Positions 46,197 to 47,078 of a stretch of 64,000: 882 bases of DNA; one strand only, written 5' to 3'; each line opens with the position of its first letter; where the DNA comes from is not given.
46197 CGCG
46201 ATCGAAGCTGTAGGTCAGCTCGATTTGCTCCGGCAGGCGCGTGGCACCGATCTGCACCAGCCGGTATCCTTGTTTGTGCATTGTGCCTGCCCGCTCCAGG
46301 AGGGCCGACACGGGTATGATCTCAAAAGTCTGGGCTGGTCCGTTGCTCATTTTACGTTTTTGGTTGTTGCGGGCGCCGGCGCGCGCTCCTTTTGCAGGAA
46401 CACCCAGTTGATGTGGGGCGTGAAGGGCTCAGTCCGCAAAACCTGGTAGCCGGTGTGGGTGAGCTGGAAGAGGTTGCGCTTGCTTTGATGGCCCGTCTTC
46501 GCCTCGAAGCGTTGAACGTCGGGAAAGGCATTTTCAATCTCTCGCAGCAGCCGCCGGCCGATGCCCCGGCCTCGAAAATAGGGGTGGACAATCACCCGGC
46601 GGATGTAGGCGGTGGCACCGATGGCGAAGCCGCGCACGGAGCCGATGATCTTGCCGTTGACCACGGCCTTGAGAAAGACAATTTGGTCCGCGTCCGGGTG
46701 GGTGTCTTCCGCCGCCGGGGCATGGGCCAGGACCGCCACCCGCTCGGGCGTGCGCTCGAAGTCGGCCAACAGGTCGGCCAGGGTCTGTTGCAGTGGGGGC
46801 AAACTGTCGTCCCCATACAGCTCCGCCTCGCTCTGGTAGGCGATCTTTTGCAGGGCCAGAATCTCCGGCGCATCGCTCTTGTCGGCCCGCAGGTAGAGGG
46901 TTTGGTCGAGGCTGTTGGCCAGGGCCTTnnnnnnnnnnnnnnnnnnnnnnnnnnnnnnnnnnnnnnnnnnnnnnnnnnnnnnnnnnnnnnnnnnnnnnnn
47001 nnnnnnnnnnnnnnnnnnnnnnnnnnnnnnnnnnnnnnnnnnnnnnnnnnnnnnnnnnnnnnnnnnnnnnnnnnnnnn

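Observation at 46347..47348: Hydrogenase small subunit fused in frame to a GNAT acetyltransferase domain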

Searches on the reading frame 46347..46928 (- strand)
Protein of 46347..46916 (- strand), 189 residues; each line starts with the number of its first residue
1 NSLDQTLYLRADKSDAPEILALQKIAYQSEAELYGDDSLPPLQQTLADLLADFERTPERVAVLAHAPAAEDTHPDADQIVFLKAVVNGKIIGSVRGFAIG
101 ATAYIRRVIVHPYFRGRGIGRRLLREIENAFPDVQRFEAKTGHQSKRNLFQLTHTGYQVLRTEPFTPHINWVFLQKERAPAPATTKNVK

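Call 14: search_protein_representatives(protein=window:46347-46916:-)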
Query: 189 residues. Proteins with E-value up to 0.001 (for the whole library): 1610; up to 1e-10: 691; up to 1e-30: 13. The best 150 are listed.
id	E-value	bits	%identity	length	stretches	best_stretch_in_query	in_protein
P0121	7.1e-121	416.9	100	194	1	1-189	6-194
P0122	2.8e-46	173.8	62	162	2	78-178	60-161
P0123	6.0e-40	153.2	59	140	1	39-179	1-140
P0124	6.1e-40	153.2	57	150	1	44-181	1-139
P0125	2.1e-39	151.4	63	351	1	2-139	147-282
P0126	3.7e-36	140.9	62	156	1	81-181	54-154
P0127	4.1e-36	140.7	60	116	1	74-178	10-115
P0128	3.8e-34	134.3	50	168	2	73-179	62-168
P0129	4.9e-33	130.7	51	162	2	80-179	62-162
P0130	1.6e-31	125.8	48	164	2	74-181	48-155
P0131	4.2e-31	124.4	51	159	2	77-177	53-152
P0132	4.9e-31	124.2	48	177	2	78-186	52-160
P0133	8.4e-31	123.4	47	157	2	81-179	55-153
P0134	2.9e-30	121.7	53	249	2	77-176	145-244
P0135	4.2e-30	121.1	50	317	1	9-177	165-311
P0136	4.6e-30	121.0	51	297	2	76-178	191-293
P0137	1.2e-29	119.7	50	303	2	71-178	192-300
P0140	3.8e-29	118.0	51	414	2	81-180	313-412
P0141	9.4e-29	116.7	39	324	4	81-180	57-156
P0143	1.9e-28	115.8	45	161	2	70-185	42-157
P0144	4.4e-28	114.6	42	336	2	10-178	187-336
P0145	5.4e-28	114.3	43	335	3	74-178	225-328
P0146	1.7e-27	112.7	48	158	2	80-181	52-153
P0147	1.9e-27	112.5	48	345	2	78-176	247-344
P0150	2.4e-27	112.2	52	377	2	77-176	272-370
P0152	4.8e-27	111.2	51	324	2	81-176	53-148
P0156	1.2e-26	109.9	38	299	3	79-177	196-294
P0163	3.1e-26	108.5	48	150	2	74-178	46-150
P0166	8.4e-26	107.1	45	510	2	80-178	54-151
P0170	2.2e-25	105.8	46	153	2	80-178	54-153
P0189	6.4e-24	101.0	47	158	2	80-179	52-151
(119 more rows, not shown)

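Call 15: search_protein_families(library=pfam, proteins=[P0125, P0135, P0136, P0137, P0140, P0144, P0145, P0147, P0150, P0156], max_evalue=0.001)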
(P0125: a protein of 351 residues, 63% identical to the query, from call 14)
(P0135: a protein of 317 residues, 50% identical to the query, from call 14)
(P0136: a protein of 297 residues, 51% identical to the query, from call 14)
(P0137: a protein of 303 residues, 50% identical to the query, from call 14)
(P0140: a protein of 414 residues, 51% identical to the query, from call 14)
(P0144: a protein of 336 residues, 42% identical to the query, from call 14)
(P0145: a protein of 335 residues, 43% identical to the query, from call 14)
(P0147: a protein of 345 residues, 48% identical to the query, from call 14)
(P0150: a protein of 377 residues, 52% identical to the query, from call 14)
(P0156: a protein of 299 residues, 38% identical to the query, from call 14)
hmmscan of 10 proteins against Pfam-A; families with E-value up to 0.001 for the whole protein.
P0125 (351 aa): 4 families
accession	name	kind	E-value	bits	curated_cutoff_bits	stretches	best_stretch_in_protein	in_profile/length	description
PF01058.29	Oxidored_q6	-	1.1e-12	48.3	27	1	18-129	1-127/128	NADH ubiquinone oxidoreductase, 20 Kd subunit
PF13508.13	Acetyltransf_7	-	1.1e-08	35.8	27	1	226-270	6-52/84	Acetyltransferase (GNAT) domain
PF00583.31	Acetyltransf_1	-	1.4e-08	35.5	20.7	1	208-269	16-82/116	Acetyltransferase (GNAT) family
PF13673.13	Acetyltransf_10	-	4.7e-07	30.3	23.6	1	221-275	29-80/128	Acetyltransferase (GNAT) domain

P0135 (317 aa): 6 families
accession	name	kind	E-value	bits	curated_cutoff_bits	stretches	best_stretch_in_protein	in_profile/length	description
PF00583.31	Acetyltransf_1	-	2.9e-15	57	20.7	1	192-291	18-116/116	Acetyltransferase (GNAT) family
PF13508.13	Acetyltransf_7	-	6.2e-14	52.6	27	1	215-293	6-84/84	Acetyltransferase (GNAT) domain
PF13673.13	Acetyltransf_10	-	1.8e-13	51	23.6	1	203-309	20-125/128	Acetyltransferase (GNAT) domain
PF08445.16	FR47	-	1e-06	29.1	22.1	1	233-297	19-84/86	FR47-like protein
PF00293.34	NUDIX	-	0.00069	20.1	21.1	0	23-58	23-56/134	NUDIX domain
PF13527.13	Acetyltransf_9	-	0.00069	20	25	0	164-292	2-125/127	Acetyltransferase (GNAT) domain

P0136 (297 aa): 5 families
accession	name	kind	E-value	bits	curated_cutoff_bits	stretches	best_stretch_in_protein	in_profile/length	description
PF00697.28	PRAI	-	1.4e-22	80.8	22.7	1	2-133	68-192/193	N-(5'phosphoribosyl)anthranilate (PRA) isomerase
PF00583.31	Acetyltransf_1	-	2.2e-15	57.4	20.7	1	175-272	16-116/116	Acetyltransferase (GNAT) family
PF13508.13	Acetyltransf_7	-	2.1e-13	50.9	27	1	195-273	4-83/84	Acetyltransferase (GNAT) domain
PF13673.13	Acetyltransf_10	-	8.6e-11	42.4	23.6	1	185-277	20-112/128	Acetyltransferase (GNAT) domain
PF12568.14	PanZ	-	0.00074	19.4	22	0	191-260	36-104/128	Acetyltransferase (GNAT) domain, PanZ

P0137 (303 aa): 4 families
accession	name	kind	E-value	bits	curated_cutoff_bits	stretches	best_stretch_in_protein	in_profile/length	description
PF01058.29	Oxidored_q6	-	4.3e-29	101.3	27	1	18-128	1-127/128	NADH ubiquinone oxidoreductase, 20 Kd subunit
PF00583.31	Acetyltransf_1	-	2.2e-11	44.5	20.7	1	176-251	11-86/116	Acetyltransferase (GNAT) family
PF13673.13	Acetyltransf_10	-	5.2e-10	39.8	23.6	1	191-288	20-116/128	Acetyltransferase (GNAT) domain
PF13508.13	Acetyltransf_7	-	1.4e-09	38.7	27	1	202-280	5-83/84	Acetyltransferase (GNAT) domain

P0140 (414 aa): 5 families
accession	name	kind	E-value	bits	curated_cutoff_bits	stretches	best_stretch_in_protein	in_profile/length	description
PF00218.27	IGPS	-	5.5e-88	294.9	27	1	3-254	1-254/254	Indole-3-glycerol phosphate synthase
PF00583.31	Acetyltransf_1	-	1e-14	55.2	20.7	1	288-389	12-116/116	Acetyltransferase (GNAT) family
PF13508.13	Acetyltransf_7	-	1.3e-12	48.3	27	1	311-391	3-84/84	Acetyltransferase (GNAT) domain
PF13673.13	Acetyltransf_10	-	3.6e-12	46.8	23.6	1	302-409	20-127/128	Acetyltransferase (GNAT) domain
PF08445.16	FR47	-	0.00065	20.1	22.1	0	333-392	20-80/86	FR47-like protein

P0144 (336 aa): 5 families
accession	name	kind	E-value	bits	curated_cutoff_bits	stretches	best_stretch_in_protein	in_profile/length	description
PF00583.31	Acetyltransf_1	-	3.9e-26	92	20.7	2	238-315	38-116/116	Acetyltransferase (GNAT) family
PF13508.13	Acetyltransf_7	-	1.3e-22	80.4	27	2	242-316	11-83/84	Acetyltransferase (GNAT) domain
PF13673.13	Acetyltransf_10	-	1e-17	64.7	23.6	2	246-322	40-114/128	Acetyltransferase (GNAT) domain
PF08445.16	FR47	-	4.8e-08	33.3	22.1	0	246-321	7-83/86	FR47-like protein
PF14542.12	Acetyltransf_CG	-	0.00021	21.8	30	0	256-284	20-48/80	GCN5-related N-acetyl-transferase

P0145 (335 aa): 8 families
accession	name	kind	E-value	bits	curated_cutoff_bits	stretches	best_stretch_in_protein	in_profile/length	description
PF00583.31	Acetyltransf_1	-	6e-34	117.2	20.7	2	54-144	24-116/116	Acetyltransferase (GNAT) family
PF13673.13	Acetyltransf_10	-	5.6e-28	97.9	23.6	2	37-152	7-115/128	Acetyltransferase (GNAT) domain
PF13508.13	Acetyltransf_7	-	7.7e-26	90.7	27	2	235-308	8-83/84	Acetyltransferase (GNAT) domain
PF08445.16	FR47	-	1.6e-13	50.8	22.1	2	89-146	23-79/86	FR47-like protein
PF13302.13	Acetyltransf_3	-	4e-08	34.5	25.4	1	41-145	31-138/138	Acetyltransferase (GNAT) domain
PF13420.13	Acetyltransf_4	-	1.9e-06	28.4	24.3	1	20-148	10-138/155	Acetyltransferase (GNAT) domain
PF14542.12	Acetyltransf_CG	-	5.1e-05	23.8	30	0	86-119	23-56/80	GCN5-related N-acetyl-transferase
PF13527.13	Acetyltransf_9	-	9.1e-05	22.9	25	0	182-278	2-97/127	Acetyltransferase (GNAT) domain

P0147 (345 aa): 5 families
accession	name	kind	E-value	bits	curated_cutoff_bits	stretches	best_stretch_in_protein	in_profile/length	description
PF12158.14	DUF3592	-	2.1e-15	57.6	25.3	1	47-130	1-83/84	Domain of unknown function (DUF3592)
PF13673.13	Acetyltransf_10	-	5.9e-12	46.1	23.6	1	243-344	27-126/128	Acetyltransferase (GNAT) domain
PF13508.13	Acetyltransf_7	-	3.7e-11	43.7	27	1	252-327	8-84/84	Acetyltransferase (GNAT) domain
PF00583.31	Acetyltransf_1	-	1.4e-10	41.9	20.7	1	225-325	8-116/116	Acetyltransferase (GNAT) family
PF08445.16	FR47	-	1.1e-05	25.8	22.1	1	271-331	22-83/86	FR47-like protein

P0150 (377 aa): 6 families
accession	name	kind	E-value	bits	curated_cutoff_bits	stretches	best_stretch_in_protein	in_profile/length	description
PF00697.28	PRAI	-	9.8e-39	133.5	22.7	1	4-210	2-191/193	N-(5'phosphoribosyl)anthranilate (PRA) isomerase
PF00583.31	Acetyltransf_1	-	3.3e-14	53.6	20.7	1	255-351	16-116/116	Acetyltransferase (GNAT) family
PF13508.13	Acetyltransf_7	-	2.5e-13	50.7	27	1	276-352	5-83/84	Acetyltransferase (GNAT) domain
PF13673.13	Acetyltransf_10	-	2.8e-11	43.9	23.6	1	265-356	20-112/128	Acetyltransferase (GNAT) domain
PF13527.13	Acetyltransf_9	-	6e-05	23.5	25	1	229-352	5-125/127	Acetyltransferase (GNAT) domain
PF08445.16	FR47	-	0.00028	21.3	22.1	1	291-354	15-80/86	FR47-like protein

P0156 (299 aa): 9 families
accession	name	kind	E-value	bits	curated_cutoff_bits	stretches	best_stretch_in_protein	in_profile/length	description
PF00583.31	Acetyltransf_1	-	9.4e-29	100.5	20.7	2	173-274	12-116/116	Acetyltransferase (GNAT) family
PF13508.13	Acetyltransf_7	-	8.7e-25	87.4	27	2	200-275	7-83/84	Acetyltransferase (GNAT) domain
PF13673.13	Acetyltransf_10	-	1.6e-15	57.7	23.6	2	184-276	20-109/128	Acetyltransferase (GNAT) domain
PF08445.16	FR47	-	3.6e-09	36.9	22.1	0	219-275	21-78/86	FR47-like protein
PF13527.13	Acetyltransf_9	-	5.3e-05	23.7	25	0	220-276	73-126/127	Acetyltransferase (GNAT) domain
PF13420.13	Acetyltransf_4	-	6.2e-05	23.5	24.3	0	150-277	3-137/155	Acetyltransferase (GNAT) domain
PF13302.13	Acetyltransf_3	-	9.3e-05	23.6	25.4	0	146-265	2-125/138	Acetyltransferase (GNAT) domain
PF14542.12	Acetyltransf_CG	-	0.0005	20.6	30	0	71-98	31-58/80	GCN5-related N-acetyl-transferase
PF13480.13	Acetyltransf_6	-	0.00068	20.3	22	0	143-247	19-123/143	Acetyltransferase (GNAT) domain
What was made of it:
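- The same GNAT family is fused to unrelated enzymes (TrpF, TrpC, NUDIX, DUF3592), so it is a promiscuous fusion partner (call 15). The family fuses promiscuously to TrpF, TrpC, NUDIX, DUF3592 and other GNATs (call 15).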

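Call 16: search_protein_families(library=ncbifam, proteins=[P0128, P0129, P0130, P0131, P0133, P0143, P0146, P0141, P0152, P0166], max_evalue=0.001)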
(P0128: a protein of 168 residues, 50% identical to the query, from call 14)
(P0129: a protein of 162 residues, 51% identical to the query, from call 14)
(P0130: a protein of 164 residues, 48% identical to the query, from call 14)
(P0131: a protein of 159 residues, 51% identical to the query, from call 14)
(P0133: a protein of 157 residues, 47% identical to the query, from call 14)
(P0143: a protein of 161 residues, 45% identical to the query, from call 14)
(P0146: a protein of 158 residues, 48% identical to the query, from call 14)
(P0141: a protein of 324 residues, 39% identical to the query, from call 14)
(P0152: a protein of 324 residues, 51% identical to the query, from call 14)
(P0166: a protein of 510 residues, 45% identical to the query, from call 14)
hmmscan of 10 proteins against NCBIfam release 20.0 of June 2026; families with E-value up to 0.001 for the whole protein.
P0128 (168 aa): 2 families
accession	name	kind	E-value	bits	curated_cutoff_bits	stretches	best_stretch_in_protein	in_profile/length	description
NF002959.0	PRK03624.1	equivalog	1.6e-09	37.6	124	1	63-153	44-136/147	GNAT family acetyltransferase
TIGR01575.1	rimI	equivalog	6.7e-05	23.1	86.4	1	54-124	19-88/132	ribosomal protein S18-alanine N-acetyltransferase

P0129 (162 aa): 6 families
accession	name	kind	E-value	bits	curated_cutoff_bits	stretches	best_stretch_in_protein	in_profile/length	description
TIGR01575.1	rimI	equivalog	3.9e-07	30.3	86.4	1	59-115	30-86/132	ribosomal protein S18-alanine N-acetyltransferase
NF041296.1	RNAactase_tcmA_Halo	equivalog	5.5e-06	24.6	700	1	85-146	516-576/746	tRNA(Met) cytidine acetyltransferase TmcA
NF002959.0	PRK03624.1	equivalog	7.2e-06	25.8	124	1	59-141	47-130/147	GNAT family acetyltransferase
NF033213.1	matur_PanM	equivalog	0.00011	22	68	1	60-122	38-99/130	aspartate 1-decarboxylase autocleavage activator PanM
TIGR03448.1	mycothiol_MshD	equivalog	0.0002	20.8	163.1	1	51-116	35-103/294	mycothiol synthase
NF053587.1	SpmdActasePaiA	equivalog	0.00094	19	250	0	82-140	88-147/172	spermidine/spermine N(1)-acetyltransferase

P0130 (164 aa): 2 families
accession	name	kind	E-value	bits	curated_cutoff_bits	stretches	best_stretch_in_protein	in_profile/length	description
NF002959.0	PRK03624.1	equivalog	1.1e-07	31.6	124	1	4-137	8-135/147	GNAT family acetyltransferase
TIGR01575.1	rimI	equivalog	2.3e-06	27.8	86.4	1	38-136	17-117/132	ribosomal protein S18-alanine N-acetyltransferase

P0131 (159 aa): 4 families
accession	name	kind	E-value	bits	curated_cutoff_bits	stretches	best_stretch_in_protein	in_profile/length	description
NF002959.0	PRK03624.1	equivalog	3.6e-06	26.7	124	1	3-137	6-134/147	GNAT family acetyltransferase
TIGR01575.1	rimI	equivalog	7.8e-06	26.1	86.4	1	49-134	25-114/132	ribosomal protein S18-alanine N-acetyltransferase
NF008212.0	PRK10975.1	equivalog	2.8e-05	24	219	1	46-137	131-225/232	dTDP-4-amino-4,6-dideoxy-D-galactose acyltransferase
TIGR02382.1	wecD_rffC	equivalog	0.00043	19.9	195.1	1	64-134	109-182/191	dTDP-4-amino-4,6-dideoxy-D-galactose acyltransferase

P0133 (157 aa): 4 families
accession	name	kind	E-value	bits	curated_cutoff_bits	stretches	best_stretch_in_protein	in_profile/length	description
NF002959.0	PRK03624.1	equivalog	3.6e-08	33.2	124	1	5-132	9-130/147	GNAT family acetyltransferase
TIGR01575.1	rimI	equivalog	2e-06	28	86.4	1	37-132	17-113/132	ribosomal protein S18-alanine N-acetyltransferase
TIGR03448.1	mycothiol_MshD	equivalog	0.00019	20.9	163.1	1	27-107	19-102/294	mycothiol synthase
TIGR02382.1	wecD_rffC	equivalog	0.00095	18.8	195.1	0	47-103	93-150/191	dTDP-4-amino-4,6-dideoxy-D-galactose acyltransferase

P0143 (161 aa): 8 families
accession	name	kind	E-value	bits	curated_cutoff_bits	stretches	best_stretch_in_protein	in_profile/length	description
TIGR01575.1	rimI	equivalog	3.4e-08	33.7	86.4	1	39-131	18-114/132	ribosomal protein S18-alanine N-acetyltransferase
NF002959.0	PRK03624.1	equivalog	7.8e-08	32.1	124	1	2-131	8-131/147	GNAT family acetyltransferase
NF033213.1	matur_PanM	equivalog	3.7e-05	23.5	68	1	17-116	5-104/130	aspartate 1-decarboxylase autocleavage activator PanM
NF005840.0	PRK07757.1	equivalog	5.4e-05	23.1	154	1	37-139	30-128/153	N-acetyltransferase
NF040501.1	resist_ArsN2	equivalog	0.00011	21.8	125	1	51-113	24-89/133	arsenic resistance N-acetyltransferase ArsN2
TIGR04045.1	MSMEG_0567_GNAT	equivalog_domain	0.0003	20.4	68.45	1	56-140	53-138/153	MSMEG_0567/Sll0786 family nitrogen starvation N-acetyltransferase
NF033078.2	AAC_6p_Ia_fam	equivalog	0.00041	20.2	265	1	49-141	48-139/181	AAC(6')-Ia family aminoglycoside 6'-N-acetyltransferase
NF008212.0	PRK10975.1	equivalog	0.00054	19.9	219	1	46-105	134-194/232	dTDP-4-amino-4,6-dideoxy-D-galactose acyltransferase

P0146 (158 aa): 5 families
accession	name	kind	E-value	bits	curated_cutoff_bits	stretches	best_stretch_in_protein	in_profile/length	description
NF002959.0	PRK03624.1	equivalog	2.1e-09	37.2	124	1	50-131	48-131/147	GNAT family acetyltransferase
TIGR01575.1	rimI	equivalog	1.5e-07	31.6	86.4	1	54-130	35-113/132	ribosomal protein S18-alanine N-acetyltransferase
TIGR03448.1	mycothiol_MshD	equivalog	0.00014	21.3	163.1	1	52-116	49-111/294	mycothiol synthase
NF005840.0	PRK07757.1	equivalog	0.00034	20.5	154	1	37-142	30-131/153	N-acetyltransferase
TIGR04045.1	MSMEG_0567_GNAT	equivalog_domain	0.00038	20.1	68.45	1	15-139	17-137/153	MSMEG_0567/Sll0786 family nitrogen starvation N-acetyltransferase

P0141 (324 aa): 16 families
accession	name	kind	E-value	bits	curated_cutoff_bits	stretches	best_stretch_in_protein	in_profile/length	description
NF002959.0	PRK03624.1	equivalog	2.9e-16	59.5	124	2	218-304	41-131/147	GNAT family acetyltransferase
TIGR01575.1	rimI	equivalog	3.4e-14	53.1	86.4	2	214-305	20-115/132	ribosomal protein S18-alanine N-acetyltransferase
NF008212.0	PRK10975.1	equivalog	5.9e-11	42.6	219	2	234-278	149-194/232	dTDP-4-amino-4,6-dideoxy-D-galactose acyltransferase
NF007853.0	PRK10562.1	equivalog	4.3e-09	36.8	125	1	249-320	70-139/146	N-acetyltransferase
TIGR02382.1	wecD_rffC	equivalog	8.9e-09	35.2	195.1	0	45-115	89-160/191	dTDP-4-amino-4,6-dideoxy-D-galactose acyltransferase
NF007807.0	PRK10514.1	equivalog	6.3e-08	32.7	134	0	214-307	39-127/147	acetyltransferase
NF041158.1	Spm_actase_Thplmales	equivalog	6.5e-07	29.7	225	0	226-275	64-113/115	spermidine N(1)-acetyltransferase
NF000487.1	stat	exception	1.3e-06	28.1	420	0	237-304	92-163/189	streptothricin N-acetyltransferase STAT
NF033213.1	matur_PanM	equivalog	6.7e-06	26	68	0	185-282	14-97/130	aspartate 1-decarboxylase autocleavage activator PanM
NF040503.1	resist_ArsN1a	equivalog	9.9e-06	25.4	170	0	253-307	82-138/159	arsinothricin resistance N-acetyltransferase ArsN1 family A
NF040501.1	resist_ArsN2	equivalog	1.4e-05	24.7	125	0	62-147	32-115/133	arsenic resistance N-acetyltransferase ArsN2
NF011709.0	PRK15130.1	equivalog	3.6e-05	23.6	218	0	222-310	56-148/186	spermidine N1-acetyltransferase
NF053587.1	SpmdActasePaiA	equivalog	0.00012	22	250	0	59-138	71-152/172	spermidine/spermine N(1)-acetyltransferase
TIGR03448.1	mycothiol_MshD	equivalog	0.00012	21.6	163.1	0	54-269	46-250/294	mycothiol synthase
NF007338.0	PRK09831.1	equivalog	0.00013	22.1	146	0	55-136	56-127/150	GNAT family N-acetyltransferase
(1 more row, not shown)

P0152 (324 aa): 10 families
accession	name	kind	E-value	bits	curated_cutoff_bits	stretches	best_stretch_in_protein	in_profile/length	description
NF002959.0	PRK03624.1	equivalog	2.5e-07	30.5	124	1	50-131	48-131/147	GNAT family acetyltransferase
TIGR01575.1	rimI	equivalog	6.5e-06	26.3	86.4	1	49-131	30-114/132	ribosomal protein S18-alanine N-acetyltransferase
NF008072.0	PRK10809.1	equivalog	1.4e-05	24.9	190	1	219-311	75-167/194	ribosomal protein S5-alanine N-acetyltransferase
NF007853.0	PRK10562.1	equivalog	2.8e-05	24.4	125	1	67-141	60-132/146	N-acetyltransferase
TIGR03448.1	mycothiol_MshD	equivalog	5.7e-05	22.6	163.1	1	34-136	27-131/294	mycothiol synthase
NF040503.1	resist_ArsN1a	equivalog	8.7e-05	22.3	170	0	258-316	87-144/159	arsinothricin resistance N-acetyltransferase ArsN1 family A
NF012165.0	AAC_6p_set_A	equivalog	0.00043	20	280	0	260-309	102-151/177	aminoglycoside 6'-N-acetyltransferase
NF033213.1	matur_PanM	equivalog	0.00054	19.8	68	1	51-120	39-108/130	aspartate 1-decarboxylase autocleavage activator PanM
NF033083.0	AAC_3_I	equivalog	0.00075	19.7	200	0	37-130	35-135/145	AAC(3)-I family aminoglycoside N-acetyltransferase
TIGR04045.1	MSMEG_0567_GNAT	equivalog_domain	0.00081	19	68.45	0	57-138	54-136/153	MSMEG_0567/Sll0786 family nitrogen starvation N-acetyltransferase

P0166 (510 aa): 5 families
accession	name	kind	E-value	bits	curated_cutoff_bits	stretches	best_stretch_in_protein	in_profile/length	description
TIGR01575.1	rimI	equivalog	8.7e-06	25.9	86.4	1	50-111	29-90/132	ribosomal protein S18-alanine N-acetyltransferase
NF002959.0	PRK03624.1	equivalog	0.00017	21.3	124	0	52-109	48-105/147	GNAT family acetyltransferase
NF003641.0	PRK05279.1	equivalog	0.0002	20.3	344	1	38-104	324-387/441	amino-acid N-acetyltransferase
NF007853.0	PRK10562.1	equivalog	0.00028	21.1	125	1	59-135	54-125/146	N-acetyltransferase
NF033078.2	AAC_6p_Ia_fam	equivalog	0.0004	20.3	265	1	40-106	40-105/181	AAC(6')-Ia family aminoglycoside 6'-N-acetyltransferase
